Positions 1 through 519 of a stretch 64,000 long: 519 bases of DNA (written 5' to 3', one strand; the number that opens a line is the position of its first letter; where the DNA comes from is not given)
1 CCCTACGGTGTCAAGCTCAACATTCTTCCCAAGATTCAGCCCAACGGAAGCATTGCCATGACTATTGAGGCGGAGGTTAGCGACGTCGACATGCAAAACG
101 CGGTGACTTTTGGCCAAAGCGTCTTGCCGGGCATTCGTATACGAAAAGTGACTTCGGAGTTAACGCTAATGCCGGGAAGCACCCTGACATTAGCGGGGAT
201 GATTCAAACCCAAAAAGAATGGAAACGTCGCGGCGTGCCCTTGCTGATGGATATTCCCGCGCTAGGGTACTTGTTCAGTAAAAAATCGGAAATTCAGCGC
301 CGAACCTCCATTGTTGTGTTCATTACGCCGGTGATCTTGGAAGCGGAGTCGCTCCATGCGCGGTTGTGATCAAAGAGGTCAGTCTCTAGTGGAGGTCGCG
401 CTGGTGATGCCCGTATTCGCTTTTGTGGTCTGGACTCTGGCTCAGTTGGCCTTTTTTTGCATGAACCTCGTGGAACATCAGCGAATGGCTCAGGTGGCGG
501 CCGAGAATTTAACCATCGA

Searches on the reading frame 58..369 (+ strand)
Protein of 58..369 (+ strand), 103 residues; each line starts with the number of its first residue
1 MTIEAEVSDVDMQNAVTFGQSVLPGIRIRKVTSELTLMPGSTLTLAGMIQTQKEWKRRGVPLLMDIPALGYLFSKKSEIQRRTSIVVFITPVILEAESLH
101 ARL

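Call 57: search_protein_families(library=pfam, alignment_id=A3, max_evalue=0.0001)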
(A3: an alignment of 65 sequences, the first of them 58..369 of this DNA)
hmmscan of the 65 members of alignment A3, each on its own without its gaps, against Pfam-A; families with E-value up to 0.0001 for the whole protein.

A. member 1, window:58-369:+ (103 aa): 1 family
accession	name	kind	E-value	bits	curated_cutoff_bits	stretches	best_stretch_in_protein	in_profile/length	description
PF00263.26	Secretin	-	1.7e-23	83.5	27.5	1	1-94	75-168/169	Bacterial type II and III secretion system protein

B. families by the number of members that match (of 65 scanned): 87 families (the first 25 are shown)
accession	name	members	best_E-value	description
PF02518.31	HATPase_c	2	2e-30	Histidine kinase-, DNA gyrase B-, and HSP90-like ATPase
PF00005.33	ABC_tran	2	2.9e-30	ABC transporter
PF01850.27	PIN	2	7.1e-19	PIN domain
PF13304.12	AAA_21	2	8.1e-11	AAA domain, putative AbiEii toxin, Type IV TA system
PF09334.17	tRNA-synt_1g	1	1.5e-102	tRNA synthetases class I (M)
PF01026.27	TatD_DNase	1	4.2e-75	TatD related DNase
PF00916.26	Sulfate_transp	1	5.8e-72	Sulfate permease family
PF00291.31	PALP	1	1.7e-68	Pyridoxal-phosphate dependent enzyme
PF00437.27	T2SSE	1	1.1e-60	Type II/IV secretion system protein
PF09239.17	Topo-VIb_trans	1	1.1e-60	Topoisomerase VI B subunit, transducer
PF00475.24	IGPD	1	6.3e-60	Imidazoleglycerol-phosphate dehydratase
PF21180.3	TOP6A-Spo11_Toprim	1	2e-55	Topoisomerase 6 subunit A/Spo11, Toprim domain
PF02826.25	2-Hacid_dh_C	1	7.1e-55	D-isomer specific 2-hydroxyacid dehydrogenase, NAD binding domain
PF02421.24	FeoB_N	1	2.5e-54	Ferrous iron transport protein B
PF00999.27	Na_H_Exchanger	1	5.4e-49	Sodium/hydrogen exchanger, transmembrane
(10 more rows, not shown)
